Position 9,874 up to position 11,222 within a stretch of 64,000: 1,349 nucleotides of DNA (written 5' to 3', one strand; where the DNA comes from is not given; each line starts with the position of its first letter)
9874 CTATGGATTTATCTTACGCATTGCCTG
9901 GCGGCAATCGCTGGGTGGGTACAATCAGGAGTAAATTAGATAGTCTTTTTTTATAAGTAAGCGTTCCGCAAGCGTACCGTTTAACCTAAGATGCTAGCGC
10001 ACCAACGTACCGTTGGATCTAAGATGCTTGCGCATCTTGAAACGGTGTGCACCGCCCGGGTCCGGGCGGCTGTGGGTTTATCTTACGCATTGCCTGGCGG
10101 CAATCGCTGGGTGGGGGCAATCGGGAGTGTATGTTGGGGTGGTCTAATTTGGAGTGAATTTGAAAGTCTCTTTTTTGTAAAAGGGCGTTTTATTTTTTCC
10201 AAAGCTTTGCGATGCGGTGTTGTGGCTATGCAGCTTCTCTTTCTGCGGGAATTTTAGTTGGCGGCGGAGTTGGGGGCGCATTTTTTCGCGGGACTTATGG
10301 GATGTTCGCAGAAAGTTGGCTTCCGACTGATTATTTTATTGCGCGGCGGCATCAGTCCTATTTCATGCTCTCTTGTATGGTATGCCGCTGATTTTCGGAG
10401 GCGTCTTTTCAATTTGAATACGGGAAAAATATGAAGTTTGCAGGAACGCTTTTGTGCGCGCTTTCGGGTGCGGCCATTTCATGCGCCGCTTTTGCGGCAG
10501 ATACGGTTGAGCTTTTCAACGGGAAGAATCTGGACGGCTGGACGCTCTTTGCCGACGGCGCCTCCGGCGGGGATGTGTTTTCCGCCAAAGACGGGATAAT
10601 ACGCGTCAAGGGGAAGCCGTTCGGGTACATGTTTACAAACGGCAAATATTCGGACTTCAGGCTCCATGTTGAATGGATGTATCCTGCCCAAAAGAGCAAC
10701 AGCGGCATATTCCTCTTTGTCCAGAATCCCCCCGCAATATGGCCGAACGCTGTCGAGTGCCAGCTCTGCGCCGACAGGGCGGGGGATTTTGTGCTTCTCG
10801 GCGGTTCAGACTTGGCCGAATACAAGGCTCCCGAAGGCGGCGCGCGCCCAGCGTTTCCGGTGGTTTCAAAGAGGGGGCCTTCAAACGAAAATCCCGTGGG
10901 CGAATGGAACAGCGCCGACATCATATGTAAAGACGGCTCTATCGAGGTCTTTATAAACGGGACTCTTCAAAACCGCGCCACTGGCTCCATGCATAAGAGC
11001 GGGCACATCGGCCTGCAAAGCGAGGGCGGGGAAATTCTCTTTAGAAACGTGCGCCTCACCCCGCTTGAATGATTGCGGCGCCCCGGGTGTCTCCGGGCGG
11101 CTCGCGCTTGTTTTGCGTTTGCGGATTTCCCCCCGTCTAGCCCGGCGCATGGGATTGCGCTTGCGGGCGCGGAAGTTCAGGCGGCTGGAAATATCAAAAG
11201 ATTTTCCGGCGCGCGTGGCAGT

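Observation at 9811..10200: Tandem duplicated structured elements with U-tracts in Sua5-DUF1080 intergenic region: candidate paired sRNA genes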

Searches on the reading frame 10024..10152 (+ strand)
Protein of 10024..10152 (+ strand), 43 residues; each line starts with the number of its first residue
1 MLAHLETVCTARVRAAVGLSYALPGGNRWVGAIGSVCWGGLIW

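Call 53: find_homologous_proteins(query=A4, max_evalue=0.001)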
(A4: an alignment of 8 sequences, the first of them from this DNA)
Query A4 (8 sequences): no candidate shares three 5-residue words with the query. No homologue found.

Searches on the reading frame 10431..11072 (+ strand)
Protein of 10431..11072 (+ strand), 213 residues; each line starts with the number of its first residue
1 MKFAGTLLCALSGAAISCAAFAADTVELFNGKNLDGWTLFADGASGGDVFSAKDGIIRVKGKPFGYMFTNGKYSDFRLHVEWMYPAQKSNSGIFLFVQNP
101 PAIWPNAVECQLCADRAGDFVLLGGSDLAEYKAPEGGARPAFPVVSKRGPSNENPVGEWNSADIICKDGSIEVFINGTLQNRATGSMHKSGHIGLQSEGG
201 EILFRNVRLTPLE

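Call 16: find_encoding_contigs(protein=window:10431-11072:+, flank=3000, max_places=10)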
Protein window:10431-11072:+ (213 aa): 7 contigs read that carry it; 4 places shown.
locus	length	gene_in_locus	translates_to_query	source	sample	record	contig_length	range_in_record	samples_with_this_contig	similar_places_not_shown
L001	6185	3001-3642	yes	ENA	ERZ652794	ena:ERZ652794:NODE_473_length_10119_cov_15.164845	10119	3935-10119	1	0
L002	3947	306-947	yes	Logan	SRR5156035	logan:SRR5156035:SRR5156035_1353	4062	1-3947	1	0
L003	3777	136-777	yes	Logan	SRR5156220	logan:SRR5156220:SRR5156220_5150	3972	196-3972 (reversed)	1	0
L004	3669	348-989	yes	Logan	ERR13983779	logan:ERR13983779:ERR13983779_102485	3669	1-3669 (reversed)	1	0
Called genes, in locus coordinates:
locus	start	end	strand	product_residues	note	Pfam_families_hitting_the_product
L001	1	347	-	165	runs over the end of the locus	PF00210:Ferritin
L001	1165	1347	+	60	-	PF01084:Ribosomal_S18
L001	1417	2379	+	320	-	PF01300:Sua5_yciO_yrdC, PF03481:Sua5_C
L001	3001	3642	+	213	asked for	PF06439:3keto-disac_hyd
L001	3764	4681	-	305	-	PF01641:SelR, PF01625:PMSR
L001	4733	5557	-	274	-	PF06691:DUF1189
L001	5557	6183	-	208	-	?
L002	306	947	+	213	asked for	PF06439:3keto-disac_hyd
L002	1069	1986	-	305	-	PF01641:SelR, PF01625:PMSR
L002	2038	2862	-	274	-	PF06691:DUF1189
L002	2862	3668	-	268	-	PF00849:PseudoU_synth_2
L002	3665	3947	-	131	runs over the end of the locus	?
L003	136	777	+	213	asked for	PF06439:3keto-disac_hyd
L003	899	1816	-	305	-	PF01641:SelR, PF01625:PMSR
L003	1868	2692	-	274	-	PF06691:DUF1189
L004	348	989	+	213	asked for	PF06439:3keto-disac_hyd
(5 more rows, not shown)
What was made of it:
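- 10431..11072 (+): Downstream gene DUF1080 / 3-keto-disaccharide hydrolase-like, 250 nt past the array. PF06439 (call 16)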
